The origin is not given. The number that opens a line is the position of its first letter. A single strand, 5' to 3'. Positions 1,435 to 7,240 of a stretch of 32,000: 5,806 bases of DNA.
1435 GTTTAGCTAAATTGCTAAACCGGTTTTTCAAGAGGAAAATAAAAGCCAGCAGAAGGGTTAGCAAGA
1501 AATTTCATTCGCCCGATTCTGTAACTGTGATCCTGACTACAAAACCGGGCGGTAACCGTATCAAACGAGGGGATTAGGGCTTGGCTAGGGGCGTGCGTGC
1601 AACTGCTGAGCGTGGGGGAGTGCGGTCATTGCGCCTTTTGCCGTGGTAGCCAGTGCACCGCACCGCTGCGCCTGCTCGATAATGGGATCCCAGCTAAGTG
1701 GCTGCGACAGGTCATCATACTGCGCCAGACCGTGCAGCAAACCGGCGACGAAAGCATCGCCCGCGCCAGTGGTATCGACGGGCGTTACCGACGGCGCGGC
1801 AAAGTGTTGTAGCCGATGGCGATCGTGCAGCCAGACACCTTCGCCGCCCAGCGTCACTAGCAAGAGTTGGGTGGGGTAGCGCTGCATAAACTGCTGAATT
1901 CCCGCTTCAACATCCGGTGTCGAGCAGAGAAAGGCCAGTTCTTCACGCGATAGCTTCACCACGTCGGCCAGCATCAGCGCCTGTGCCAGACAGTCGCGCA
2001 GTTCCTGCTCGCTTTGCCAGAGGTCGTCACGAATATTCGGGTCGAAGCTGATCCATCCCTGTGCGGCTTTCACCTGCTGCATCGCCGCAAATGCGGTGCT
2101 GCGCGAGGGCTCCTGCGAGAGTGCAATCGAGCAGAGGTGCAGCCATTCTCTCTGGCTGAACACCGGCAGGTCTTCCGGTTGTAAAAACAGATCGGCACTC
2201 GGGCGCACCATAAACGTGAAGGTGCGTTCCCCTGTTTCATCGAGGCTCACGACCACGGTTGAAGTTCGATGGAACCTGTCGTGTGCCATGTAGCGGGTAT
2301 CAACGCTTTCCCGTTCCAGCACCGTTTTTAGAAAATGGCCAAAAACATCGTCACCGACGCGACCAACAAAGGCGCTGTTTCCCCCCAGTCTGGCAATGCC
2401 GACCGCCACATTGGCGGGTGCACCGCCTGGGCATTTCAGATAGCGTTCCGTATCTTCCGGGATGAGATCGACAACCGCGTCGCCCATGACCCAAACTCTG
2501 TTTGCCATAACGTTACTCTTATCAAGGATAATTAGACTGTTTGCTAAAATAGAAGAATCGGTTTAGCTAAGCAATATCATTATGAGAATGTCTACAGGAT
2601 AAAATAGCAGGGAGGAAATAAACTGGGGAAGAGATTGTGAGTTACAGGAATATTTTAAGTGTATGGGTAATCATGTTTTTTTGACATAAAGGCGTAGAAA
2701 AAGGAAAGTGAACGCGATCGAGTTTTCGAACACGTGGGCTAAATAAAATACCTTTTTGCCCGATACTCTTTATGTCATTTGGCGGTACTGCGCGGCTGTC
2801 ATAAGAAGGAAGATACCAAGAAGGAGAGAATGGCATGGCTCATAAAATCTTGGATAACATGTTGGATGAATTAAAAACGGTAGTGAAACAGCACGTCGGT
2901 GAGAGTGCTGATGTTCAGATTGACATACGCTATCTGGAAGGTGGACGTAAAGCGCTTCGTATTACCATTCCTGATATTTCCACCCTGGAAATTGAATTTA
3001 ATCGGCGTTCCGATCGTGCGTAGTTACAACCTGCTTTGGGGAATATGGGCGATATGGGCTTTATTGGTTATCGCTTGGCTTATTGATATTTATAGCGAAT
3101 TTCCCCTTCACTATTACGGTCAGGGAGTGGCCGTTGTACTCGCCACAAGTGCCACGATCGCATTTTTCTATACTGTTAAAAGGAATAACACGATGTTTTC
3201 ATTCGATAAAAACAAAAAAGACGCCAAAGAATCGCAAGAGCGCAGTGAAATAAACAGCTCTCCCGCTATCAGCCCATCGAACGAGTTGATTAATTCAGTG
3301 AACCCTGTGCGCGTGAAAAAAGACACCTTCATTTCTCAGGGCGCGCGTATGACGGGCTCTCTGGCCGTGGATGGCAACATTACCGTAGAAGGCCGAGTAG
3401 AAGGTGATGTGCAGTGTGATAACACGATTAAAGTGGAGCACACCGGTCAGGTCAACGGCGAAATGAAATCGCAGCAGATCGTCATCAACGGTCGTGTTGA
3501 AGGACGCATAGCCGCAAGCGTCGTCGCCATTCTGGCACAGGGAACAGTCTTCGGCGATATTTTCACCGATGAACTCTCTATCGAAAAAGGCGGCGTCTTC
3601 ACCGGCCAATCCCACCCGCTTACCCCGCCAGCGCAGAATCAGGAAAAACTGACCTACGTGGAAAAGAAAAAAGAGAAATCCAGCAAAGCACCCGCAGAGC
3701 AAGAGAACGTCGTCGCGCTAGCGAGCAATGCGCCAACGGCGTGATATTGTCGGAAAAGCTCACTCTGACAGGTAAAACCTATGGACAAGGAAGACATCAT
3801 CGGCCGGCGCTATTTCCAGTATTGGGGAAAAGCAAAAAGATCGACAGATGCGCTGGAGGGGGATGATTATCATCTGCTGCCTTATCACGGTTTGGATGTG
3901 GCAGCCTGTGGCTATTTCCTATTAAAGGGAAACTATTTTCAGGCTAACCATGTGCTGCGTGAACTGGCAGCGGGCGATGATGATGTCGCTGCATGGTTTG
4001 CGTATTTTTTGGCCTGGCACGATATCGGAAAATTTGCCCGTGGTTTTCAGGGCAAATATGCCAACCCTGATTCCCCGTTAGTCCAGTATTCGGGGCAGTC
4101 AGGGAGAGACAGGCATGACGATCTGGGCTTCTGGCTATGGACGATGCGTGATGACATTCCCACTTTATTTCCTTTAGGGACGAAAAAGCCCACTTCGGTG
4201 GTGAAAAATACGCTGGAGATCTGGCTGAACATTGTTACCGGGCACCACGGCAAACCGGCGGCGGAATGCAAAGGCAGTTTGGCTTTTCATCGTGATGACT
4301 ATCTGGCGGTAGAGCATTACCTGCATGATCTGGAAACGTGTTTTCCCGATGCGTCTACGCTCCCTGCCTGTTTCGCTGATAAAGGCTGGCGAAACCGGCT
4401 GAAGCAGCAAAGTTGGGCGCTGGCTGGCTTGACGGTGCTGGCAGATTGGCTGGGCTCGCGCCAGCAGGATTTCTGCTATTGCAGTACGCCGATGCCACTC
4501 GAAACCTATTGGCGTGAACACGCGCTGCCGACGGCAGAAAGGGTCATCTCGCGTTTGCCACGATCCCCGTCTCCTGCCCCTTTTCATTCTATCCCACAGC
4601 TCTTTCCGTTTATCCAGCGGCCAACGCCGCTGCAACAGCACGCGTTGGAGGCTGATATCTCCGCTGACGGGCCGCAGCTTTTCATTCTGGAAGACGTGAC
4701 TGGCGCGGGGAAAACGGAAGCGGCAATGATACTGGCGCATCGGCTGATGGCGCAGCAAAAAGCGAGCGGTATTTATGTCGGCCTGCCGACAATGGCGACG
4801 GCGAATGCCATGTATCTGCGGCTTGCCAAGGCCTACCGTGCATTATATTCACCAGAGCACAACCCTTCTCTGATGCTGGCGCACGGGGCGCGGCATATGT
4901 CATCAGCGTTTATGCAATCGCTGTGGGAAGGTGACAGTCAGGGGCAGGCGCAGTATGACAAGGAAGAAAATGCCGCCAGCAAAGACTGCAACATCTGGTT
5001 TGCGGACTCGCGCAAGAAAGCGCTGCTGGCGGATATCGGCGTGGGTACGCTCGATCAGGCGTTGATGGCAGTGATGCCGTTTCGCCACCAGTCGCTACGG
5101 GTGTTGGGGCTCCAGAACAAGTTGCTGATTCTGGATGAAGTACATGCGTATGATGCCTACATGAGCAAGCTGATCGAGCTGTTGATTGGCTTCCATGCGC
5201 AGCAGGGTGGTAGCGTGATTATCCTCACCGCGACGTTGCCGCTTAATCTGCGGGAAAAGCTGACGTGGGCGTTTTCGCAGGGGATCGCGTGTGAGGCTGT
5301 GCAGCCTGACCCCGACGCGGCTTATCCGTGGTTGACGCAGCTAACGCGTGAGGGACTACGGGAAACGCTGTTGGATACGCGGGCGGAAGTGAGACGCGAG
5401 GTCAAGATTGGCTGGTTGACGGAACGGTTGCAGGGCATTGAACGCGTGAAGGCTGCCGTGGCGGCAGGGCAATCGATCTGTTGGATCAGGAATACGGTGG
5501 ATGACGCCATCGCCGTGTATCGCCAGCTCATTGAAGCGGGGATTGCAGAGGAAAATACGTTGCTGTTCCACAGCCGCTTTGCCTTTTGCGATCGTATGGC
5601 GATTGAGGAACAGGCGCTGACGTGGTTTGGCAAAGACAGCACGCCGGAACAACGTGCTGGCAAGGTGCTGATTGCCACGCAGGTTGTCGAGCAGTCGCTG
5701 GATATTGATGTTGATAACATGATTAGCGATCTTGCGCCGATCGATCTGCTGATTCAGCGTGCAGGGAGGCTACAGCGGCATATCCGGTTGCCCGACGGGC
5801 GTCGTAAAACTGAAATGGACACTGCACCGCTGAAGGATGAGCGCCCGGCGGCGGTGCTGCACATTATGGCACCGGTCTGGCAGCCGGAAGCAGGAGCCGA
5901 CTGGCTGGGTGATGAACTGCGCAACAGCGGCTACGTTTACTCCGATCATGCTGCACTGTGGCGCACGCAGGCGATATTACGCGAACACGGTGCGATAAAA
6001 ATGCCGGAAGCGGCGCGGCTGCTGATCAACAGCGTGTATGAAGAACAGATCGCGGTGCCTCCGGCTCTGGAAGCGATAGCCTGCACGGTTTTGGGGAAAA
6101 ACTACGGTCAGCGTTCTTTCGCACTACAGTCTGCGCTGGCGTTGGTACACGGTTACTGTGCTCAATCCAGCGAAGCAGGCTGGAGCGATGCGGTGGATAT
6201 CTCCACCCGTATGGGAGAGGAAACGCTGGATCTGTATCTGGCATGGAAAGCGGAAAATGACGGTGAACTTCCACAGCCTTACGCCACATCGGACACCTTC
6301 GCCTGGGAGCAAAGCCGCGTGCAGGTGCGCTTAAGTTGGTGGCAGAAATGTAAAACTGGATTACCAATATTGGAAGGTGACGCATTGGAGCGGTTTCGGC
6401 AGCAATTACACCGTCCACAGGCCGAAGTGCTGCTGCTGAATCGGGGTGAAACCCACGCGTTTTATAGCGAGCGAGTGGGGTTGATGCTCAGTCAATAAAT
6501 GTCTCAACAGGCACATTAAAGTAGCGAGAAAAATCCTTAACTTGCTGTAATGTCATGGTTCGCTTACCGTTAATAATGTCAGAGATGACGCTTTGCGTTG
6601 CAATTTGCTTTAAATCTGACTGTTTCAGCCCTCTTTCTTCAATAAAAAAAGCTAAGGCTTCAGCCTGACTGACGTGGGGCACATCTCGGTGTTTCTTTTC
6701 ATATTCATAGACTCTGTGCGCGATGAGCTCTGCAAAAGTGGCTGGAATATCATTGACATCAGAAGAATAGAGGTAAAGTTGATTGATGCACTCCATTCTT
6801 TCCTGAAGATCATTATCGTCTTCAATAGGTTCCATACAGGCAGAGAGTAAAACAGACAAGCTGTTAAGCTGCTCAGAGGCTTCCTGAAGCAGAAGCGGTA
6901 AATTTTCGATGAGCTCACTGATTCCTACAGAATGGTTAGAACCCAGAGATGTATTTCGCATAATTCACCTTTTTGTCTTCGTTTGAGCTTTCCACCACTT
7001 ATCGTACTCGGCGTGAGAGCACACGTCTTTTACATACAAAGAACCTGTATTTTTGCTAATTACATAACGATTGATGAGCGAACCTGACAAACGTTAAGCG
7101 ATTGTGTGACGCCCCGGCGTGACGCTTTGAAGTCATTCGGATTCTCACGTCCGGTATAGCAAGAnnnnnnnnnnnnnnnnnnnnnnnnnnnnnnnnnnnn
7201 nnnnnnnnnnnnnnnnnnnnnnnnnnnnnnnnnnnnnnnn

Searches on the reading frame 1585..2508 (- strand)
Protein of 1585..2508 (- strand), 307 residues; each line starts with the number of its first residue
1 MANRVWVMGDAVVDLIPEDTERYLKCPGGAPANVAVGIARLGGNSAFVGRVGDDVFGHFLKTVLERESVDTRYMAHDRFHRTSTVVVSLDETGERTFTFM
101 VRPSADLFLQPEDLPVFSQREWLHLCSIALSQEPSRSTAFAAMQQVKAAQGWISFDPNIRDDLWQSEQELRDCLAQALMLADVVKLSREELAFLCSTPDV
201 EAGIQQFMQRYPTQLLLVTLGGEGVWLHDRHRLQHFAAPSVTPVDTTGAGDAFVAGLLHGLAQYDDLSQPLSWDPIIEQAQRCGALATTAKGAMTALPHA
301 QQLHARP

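Call 91: search_protein_families(library=pfam, proteins=[window:1585-2508:-], max_evalue=0.0001)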
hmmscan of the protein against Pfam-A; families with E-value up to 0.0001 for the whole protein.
window:1585-2508:- (307 aa): 1 family
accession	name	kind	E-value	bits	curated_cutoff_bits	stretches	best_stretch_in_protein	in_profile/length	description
PF00294.29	PfkB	-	1.2e-62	212.4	25.8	1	5-299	4-301/302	pfkB family carbohydrate kinase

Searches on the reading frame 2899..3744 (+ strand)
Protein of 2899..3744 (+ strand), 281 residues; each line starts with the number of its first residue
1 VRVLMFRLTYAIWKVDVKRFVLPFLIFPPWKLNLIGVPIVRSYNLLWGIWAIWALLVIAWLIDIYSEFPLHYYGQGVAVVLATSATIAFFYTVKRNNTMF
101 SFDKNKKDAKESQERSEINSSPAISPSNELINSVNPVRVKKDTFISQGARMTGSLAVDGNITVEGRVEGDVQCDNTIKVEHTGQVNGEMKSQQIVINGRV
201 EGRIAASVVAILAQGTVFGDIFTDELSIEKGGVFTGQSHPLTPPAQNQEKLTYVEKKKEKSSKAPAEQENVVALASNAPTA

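Call 91: search_protein_families(library=pfam, proteins=[window:2899-3744:+], max_evalue=0.0001)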
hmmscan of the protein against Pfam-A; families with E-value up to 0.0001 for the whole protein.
window:2899-3744:+ (281 aa): 1 family
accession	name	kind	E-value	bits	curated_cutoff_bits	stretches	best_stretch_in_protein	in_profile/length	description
PF04519.19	Bactofilin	-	5.3e-24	84.8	27.9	1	143-238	1-97/98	Polymer-forming cytoskeletal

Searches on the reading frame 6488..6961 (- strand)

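Call 8: search_protein_families(library=pfam, proteins=[window:6488-6961:-], max_evalue=1)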
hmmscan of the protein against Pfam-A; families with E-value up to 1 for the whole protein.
window:6488-6961:- (157 aa): 3 families
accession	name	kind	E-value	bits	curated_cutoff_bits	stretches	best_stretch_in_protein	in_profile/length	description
PF01381.28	HTH_3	-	6.4e-06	26.5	23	1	108-154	6-54/55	Helix-turn-helix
PF12844.13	HTH_19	-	0.049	14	30.2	1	101-154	2-57/64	Helix-turn-helix domain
PF13560.12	HTH_31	-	0.2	12.4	27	1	108-153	11-59/64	Helix-turn-helix domain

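Call 9: search_protein_families(library=ncbifam, proteins=[window:6488-6961:-], max_evalue=1)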
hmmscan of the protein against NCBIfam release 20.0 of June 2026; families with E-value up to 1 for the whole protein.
window:6488-6961:- (157 aa): 2 families
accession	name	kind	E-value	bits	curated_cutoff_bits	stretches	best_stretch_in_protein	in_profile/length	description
TIGR03070.1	couple_hipB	subfamily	0.0032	17.4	71.65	1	109-143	13-49/58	type II toxin-antitoxin system Y4mF family antitoxin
NF010465.0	PRK13890.1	equivalog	0.027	14.6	96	1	106-155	13-64/121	conjugal transfer protein TrbA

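Call 10: search_protein_families(library=padloc, proteins=[window:6488-6961:-], max_evalue=1)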
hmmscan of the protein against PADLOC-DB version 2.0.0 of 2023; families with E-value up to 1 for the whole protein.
window:6488-6961:- (157 aa): 4 families
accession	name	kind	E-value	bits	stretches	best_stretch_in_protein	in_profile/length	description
PDLC03982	PD-Lambda-2_B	-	1.3e-14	52.3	1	45-156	6-118/402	-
PDLC02926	HTH_VI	-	3e-05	22.2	1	110-156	13-61/92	-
PDLC04775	PDC-M69A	-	0.0096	14.4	1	105-156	14-67/113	-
PDLC03953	RmrA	-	0.028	11.6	1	103-155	10-64/373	-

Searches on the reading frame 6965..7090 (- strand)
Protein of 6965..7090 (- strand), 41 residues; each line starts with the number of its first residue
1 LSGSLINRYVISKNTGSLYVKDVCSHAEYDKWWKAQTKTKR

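Call 8: search_protein_families(library=pfam, proteins=[window:6965-7090:-], max_evalue=1)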
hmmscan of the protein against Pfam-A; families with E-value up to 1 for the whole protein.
window:6965-7090:- (41 aa): 1 family
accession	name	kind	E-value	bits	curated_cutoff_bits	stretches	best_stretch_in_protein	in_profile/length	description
PF09907.15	HigB_toxin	-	0.0048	17.6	27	1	14-32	56-74/74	HigB_toxin, RelE-like toxic component of a toxin-antitoxin system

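Call 9: search_protein_families(library=ncbifam, proteins=[window:6965-7090:-], max_evalue=1)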
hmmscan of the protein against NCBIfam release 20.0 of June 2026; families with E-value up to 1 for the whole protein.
window:6965-7090:- (41 aa): 1 family
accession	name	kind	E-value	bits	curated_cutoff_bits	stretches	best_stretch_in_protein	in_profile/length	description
NF041482.1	ADPrt_Strmyces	equivalog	0.063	12.9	250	1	6-36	111-140/208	ADP-ribosyltransferase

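Call 10: search_protein_families(library=padloc, proteins=[window:6965-7090:-], max_evalue=1)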
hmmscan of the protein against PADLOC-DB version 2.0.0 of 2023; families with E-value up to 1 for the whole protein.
window:6965-7090:- (41 aa): 0 families
